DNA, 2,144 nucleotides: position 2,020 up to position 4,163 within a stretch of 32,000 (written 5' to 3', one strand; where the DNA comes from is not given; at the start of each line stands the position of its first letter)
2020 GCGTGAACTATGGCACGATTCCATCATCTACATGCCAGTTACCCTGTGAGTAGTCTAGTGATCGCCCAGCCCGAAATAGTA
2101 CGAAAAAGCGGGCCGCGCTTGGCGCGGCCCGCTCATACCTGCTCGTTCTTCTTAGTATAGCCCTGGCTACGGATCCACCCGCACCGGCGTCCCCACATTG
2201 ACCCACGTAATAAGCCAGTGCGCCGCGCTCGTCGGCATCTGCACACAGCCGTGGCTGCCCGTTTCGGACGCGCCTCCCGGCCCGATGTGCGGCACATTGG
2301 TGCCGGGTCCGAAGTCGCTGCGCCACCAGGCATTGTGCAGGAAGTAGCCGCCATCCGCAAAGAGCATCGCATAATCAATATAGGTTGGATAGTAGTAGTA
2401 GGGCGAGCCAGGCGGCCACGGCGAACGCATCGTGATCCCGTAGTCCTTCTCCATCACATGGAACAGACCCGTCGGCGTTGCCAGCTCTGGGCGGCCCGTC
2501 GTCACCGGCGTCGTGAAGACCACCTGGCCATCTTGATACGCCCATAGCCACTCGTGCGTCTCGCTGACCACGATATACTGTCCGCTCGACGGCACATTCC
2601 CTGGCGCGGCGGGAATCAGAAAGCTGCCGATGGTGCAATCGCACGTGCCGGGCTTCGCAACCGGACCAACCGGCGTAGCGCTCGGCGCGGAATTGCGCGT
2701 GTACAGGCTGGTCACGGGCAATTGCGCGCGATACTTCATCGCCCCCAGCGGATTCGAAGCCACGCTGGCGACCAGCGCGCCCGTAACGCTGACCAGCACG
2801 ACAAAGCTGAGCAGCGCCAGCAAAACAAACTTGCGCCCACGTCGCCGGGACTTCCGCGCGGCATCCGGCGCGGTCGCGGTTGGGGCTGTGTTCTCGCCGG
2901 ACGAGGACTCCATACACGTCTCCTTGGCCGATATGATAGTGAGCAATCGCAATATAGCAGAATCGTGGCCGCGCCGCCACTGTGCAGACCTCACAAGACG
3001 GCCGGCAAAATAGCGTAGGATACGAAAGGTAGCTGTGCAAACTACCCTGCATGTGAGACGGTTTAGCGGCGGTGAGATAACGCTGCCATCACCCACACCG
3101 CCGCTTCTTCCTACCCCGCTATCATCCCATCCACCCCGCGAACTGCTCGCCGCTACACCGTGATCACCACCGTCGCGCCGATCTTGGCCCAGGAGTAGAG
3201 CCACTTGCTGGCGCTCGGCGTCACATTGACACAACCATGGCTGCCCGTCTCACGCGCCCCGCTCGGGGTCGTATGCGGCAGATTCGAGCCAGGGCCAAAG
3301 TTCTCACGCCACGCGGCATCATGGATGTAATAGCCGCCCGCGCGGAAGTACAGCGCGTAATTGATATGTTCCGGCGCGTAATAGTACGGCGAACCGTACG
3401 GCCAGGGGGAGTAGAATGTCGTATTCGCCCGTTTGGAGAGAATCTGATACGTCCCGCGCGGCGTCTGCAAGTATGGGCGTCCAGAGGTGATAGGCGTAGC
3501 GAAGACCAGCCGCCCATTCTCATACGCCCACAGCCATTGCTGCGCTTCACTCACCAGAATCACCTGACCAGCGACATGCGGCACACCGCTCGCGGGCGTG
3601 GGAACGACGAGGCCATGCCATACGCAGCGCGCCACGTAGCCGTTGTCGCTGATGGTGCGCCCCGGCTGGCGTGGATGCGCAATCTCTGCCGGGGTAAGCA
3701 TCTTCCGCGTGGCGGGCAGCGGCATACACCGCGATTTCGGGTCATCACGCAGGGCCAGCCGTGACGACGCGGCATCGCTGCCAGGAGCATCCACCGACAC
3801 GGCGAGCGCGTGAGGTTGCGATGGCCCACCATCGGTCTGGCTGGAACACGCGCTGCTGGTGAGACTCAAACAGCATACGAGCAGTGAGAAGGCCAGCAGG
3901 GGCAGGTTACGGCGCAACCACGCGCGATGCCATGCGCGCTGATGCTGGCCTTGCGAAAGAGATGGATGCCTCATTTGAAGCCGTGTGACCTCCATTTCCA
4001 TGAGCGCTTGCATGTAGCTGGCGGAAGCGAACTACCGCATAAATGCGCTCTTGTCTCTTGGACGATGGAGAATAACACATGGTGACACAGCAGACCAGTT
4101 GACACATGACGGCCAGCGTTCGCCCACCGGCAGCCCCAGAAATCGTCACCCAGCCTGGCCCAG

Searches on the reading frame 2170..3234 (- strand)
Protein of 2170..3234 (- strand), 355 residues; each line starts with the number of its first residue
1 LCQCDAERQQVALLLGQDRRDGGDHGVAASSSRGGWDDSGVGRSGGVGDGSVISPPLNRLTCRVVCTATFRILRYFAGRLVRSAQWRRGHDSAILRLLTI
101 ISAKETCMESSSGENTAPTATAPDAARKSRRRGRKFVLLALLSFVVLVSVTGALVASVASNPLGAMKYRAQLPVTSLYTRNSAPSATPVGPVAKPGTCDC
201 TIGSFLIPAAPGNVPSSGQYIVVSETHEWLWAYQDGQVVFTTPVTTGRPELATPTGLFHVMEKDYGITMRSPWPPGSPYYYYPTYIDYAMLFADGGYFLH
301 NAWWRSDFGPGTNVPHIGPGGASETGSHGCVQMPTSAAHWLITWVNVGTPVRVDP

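Call 71: search_protein_families(library=pfam, proteins=[window:2170-3234:-], max_evalue=0.01)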
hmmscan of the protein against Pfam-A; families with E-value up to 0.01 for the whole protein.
window:2170-3234:- (355 aa): 1 family
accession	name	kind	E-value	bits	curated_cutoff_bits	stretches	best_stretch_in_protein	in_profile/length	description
PF03734.19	YkuD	-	4.5e-23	82.9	23.4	1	219-353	2-146/146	L,D-transpeptidase catalytic domain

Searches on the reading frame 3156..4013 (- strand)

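Call 71: search_protein_families(library=pfam, proteins=[window:3156-4013:-], max_evalue=0.01)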
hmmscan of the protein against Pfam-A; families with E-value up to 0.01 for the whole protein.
window:3156-4013:- (286 aa): 1 family
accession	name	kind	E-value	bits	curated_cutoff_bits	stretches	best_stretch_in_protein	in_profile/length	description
PF03734.19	YkuD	-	3.2e-26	93.1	23.4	1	150-284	2-146/146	L,D-transpeptidase catalytic domain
